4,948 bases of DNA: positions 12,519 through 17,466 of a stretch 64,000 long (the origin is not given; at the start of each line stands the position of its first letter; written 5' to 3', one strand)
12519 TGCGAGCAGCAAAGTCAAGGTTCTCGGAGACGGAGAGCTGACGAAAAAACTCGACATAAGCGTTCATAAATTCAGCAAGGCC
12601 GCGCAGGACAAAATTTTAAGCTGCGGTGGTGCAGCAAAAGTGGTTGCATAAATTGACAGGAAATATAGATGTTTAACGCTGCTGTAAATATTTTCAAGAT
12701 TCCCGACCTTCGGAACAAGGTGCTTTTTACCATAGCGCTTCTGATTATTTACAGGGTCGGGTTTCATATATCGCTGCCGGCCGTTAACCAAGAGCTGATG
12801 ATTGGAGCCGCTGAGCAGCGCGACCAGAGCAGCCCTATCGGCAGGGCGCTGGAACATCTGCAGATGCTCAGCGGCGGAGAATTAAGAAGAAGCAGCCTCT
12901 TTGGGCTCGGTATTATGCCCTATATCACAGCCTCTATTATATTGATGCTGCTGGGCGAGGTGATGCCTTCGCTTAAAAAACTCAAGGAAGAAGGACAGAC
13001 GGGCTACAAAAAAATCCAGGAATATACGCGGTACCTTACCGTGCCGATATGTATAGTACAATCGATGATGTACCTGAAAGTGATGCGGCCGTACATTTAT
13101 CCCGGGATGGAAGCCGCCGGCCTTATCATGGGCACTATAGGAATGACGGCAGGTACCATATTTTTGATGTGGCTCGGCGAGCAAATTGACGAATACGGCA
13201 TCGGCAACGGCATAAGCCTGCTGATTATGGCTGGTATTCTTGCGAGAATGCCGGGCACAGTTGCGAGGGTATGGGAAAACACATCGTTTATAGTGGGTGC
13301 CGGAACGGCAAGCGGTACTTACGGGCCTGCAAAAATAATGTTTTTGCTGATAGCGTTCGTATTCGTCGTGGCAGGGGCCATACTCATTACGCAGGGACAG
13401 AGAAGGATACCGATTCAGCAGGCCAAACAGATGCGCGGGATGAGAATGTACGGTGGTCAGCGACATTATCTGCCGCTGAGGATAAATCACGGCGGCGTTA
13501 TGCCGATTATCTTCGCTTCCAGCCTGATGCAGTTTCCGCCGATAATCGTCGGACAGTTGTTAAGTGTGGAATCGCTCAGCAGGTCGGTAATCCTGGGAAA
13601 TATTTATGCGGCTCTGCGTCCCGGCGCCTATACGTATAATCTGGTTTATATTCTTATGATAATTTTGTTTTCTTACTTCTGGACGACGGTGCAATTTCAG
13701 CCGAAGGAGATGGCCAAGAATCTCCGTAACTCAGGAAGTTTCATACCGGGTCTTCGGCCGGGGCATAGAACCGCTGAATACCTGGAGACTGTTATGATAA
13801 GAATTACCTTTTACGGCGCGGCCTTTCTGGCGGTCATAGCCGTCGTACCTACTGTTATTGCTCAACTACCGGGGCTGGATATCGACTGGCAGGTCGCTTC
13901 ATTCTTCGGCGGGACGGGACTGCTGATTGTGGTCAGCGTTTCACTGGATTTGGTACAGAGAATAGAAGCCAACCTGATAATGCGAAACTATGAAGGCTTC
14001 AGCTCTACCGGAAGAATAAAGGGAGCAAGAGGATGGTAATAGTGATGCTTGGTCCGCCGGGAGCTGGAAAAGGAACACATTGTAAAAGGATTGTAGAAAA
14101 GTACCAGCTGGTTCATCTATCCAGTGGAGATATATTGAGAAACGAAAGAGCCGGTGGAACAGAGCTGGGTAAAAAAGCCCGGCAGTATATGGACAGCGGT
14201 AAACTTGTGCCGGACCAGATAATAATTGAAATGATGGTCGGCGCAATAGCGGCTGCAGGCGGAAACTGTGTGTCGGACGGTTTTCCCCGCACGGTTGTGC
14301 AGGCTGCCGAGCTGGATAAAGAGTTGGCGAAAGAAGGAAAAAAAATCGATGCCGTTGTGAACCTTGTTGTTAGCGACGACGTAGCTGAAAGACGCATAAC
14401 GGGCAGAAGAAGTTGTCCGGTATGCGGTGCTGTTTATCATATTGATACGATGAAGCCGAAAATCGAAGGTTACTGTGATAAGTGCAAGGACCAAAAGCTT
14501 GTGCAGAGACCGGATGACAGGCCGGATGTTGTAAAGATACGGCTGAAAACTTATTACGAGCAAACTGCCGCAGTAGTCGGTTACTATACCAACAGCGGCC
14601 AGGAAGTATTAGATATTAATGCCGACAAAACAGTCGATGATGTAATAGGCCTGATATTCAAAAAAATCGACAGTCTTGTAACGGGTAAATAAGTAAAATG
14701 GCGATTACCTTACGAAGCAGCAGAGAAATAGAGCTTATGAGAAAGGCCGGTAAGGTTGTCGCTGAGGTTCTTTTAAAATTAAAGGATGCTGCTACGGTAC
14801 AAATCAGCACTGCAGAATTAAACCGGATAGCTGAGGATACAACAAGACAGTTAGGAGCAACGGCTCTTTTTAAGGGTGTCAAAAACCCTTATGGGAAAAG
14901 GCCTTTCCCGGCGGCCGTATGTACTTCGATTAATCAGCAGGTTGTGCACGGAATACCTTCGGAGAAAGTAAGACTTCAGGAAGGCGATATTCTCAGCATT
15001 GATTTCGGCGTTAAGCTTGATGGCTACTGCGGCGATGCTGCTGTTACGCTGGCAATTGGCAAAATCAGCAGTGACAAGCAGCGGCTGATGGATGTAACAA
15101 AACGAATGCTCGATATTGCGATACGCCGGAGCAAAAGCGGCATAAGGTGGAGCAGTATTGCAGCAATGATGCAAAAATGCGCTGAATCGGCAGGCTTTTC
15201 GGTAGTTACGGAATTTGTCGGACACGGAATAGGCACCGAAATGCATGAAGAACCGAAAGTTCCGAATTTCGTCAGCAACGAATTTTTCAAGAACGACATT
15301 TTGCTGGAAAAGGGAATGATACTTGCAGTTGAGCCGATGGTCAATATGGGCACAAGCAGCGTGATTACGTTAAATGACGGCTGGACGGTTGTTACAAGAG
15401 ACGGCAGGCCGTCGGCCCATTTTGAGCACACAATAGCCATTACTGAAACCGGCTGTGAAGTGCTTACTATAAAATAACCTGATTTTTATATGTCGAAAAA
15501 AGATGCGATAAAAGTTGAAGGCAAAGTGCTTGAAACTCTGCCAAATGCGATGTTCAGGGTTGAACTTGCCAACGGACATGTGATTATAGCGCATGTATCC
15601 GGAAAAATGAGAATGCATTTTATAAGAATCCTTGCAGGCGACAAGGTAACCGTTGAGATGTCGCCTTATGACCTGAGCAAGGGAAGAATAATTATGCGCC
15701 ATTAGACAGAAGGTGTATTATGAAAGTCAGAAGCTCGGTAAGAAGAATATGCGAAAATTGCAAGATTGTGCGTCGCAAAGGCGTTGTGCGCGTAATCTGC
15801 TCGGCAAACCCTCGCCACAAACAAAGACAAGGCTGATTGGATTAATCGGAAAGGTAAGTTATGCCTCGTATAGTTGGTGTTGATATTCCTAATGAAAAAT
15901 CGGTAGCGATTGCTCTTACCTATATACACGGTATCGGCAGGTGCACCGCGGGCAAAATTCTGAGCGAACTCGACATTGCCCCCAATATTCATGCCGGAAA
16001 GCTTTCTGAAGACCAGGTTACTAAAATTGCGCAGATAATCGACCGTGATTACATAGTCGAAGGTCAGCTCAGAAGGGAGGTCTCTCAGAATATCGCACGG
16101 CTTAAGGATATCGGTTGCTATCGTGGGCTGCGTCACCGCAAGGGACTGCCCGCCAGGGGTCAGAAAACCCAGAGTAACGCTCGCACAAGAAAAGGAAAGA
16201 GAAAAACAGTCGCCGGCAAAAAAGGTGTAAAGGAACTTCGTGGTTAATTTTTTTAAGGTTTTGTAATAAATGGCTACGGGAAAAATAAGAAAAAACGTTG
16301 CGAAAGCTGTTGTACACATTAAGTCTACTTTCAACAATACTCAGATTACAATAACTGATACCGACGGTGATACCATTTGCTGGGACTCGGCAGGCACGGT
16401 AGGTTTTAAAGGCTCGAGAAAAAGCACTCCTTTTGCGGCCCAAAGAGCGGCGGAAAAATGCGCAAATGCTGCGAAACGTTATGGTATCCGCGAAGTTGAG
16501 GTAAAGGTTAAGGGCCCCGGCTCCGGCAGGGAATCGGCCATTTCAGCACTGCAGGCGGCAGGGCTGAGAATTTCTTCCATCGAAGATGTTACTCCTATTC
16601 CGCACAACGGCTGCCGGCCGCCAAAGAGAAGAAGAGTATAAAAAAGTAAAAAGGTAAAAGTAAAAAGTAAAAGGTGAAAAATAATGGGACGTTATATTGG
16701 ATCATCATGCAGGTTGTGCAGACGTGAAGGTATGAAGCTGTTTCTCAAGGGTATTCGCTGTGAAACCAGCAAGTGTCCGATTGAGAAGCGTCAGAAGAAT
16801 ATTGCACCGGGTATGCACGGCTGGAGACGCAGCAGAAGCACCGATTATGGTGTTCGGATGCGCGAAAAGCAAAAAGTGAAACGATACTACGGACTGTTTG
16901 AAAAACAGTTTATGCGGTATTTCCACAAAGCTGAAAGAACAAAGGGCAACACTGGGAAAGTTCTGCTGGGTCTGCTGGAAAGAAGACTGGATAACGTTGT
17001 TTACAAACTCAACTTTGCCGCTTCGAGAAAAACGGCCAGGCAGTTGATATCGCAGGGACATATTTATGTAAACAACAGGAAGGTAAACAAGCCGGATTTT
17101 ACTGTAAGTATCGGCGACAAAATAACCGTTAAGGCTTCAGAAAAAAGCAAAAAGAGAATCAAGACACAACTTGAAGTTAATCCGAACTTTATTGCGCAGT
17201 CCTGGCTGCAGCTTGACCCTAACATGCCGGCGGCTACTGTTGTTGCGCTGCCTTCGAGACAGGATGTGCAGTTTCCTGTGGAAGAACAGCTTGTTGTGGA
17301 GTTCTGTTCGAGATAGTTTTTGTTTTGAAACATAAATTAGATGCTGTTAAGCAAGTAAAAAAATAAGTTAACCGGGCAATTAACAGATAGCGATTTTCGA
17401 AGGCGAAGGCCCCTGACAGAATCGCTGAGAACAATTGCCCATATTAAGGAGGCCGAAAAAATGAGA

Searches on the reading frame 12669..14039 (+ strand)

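Call 20: search_protein_families(library=pfam, proteins=[window:12669-14039:+], max_evalue=0.001)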
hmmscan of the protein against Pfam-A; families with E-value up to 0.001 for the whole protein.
window:12669-14039:+ (456 aa): 1 family
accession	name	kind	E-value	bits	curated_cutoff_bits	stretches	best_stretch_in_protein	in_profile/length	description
PF00344.25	SecY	-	6.3e-105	351.3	32.2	1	76-428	1-305/306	SecY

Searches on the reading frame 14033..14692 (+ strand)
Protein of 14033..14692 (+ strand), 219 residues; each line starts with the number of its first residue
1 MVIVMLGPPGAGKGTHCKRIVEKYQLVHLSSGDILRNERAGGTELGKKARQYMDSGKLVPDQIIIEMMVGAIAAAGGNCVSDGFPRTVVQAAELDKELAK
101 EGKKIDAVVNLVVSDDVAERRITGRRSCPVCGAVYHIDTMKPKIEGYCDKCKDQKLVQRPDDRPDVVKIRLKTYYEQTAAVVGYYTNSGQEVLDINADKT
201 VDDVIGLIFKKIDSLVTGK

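Call 20: search_protein_families(library=pfam, proteins=[window:14033-14692:+], max_evalue=0.001)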
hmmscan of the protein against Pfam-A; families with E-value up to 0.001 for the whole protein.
window:14033-14692:+ (219 aa): 6 families
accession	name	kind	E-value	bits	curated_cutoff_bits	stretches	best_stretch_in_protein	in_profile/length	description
PF00406.28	ADK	-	6.9e-49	166.3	26.8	1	5-189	1-150/151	Adenylate kinase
PF13207.12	AAA_17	-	1.8e-25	90.2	27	1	6-125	1-123/136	AAA domain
PF05191.20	ADK_lid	-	2.7e-14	53.2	26.6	1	125-161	1-36/36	Adenylate kinase, active site lid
PF13671.12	AAA_33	-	4.5e-07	30.7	27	1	2-126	1-119/143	AAA domain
PF13238.12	AAA_18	-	0.00013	22.8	29.4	1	3-127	1-113/128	AAA domain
PF02223.23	Thymidylate_kin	-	0.00013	22.2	27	1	7-58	3-52/185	Thymidylate kinase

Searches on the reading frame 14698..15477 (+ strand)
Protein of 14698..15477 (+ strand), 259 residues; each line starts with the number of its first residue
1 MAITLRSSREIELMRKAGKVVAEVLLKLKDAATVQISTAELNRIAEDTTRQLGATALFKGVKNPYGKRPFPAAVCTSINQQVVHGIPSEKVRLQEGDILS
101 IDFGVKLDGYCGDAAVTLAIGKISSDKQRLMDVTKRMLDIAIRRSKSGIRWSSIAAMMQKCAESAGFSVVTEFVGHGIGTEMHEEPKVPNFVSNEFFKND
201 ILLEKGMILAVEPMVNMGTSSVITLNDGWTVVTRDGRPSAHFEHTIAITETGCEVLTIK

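Call 20: search_protein_families(library=pfam, proteins=[window:14698-15477:+], max_evalue=0.001)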
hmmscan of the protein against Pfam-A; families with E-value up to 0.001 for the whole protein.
window:14698-15477:+ (259 aa): 1 family
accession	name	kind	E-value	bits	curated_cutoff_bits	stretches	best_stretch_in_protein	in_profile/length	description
PF00557.29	Peptidase_M24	-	2.6e-48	165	23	1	12-250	1-208/208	Metallopeptidase family M24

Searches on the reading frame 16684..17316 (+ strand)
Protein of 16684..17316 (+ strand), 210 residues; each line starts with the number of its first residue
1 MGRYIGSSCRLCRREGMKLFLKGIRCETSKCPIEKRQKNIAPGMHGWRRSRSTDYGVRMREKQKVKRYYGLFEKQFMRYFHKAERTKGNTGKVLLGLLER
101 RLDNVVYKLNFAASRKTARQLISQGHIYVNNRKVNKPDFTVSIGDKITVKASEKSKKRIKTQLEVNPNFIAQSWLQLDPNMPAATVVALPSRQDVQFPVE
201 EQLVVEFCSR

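Call 83: search_protein_families(library=pfam, proteins=[window:16684-17316:+], max_evalue=0.001)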
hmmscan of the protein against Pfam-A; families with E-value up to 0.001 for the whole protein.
window:16684-17316:+ (210 aa): 3 families
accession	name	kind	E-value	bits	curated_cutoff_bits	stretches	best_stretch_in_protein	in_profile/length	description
PF00163.24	Ribosomal_S4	-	4.7e-30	104.6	23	1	3-99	1-95/95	Ribosomal protein S4/S9 N-terminal domain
PF01479.30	S4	-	2.8e-18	65.8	22.8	1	100-147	1-48/48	S4 domain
PF22421.1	SYY_C-terminal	-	8.1e-06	26.1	27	1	104-148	23-67/83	Tyrosine--tRNA ligase SYY-like C-terminal domain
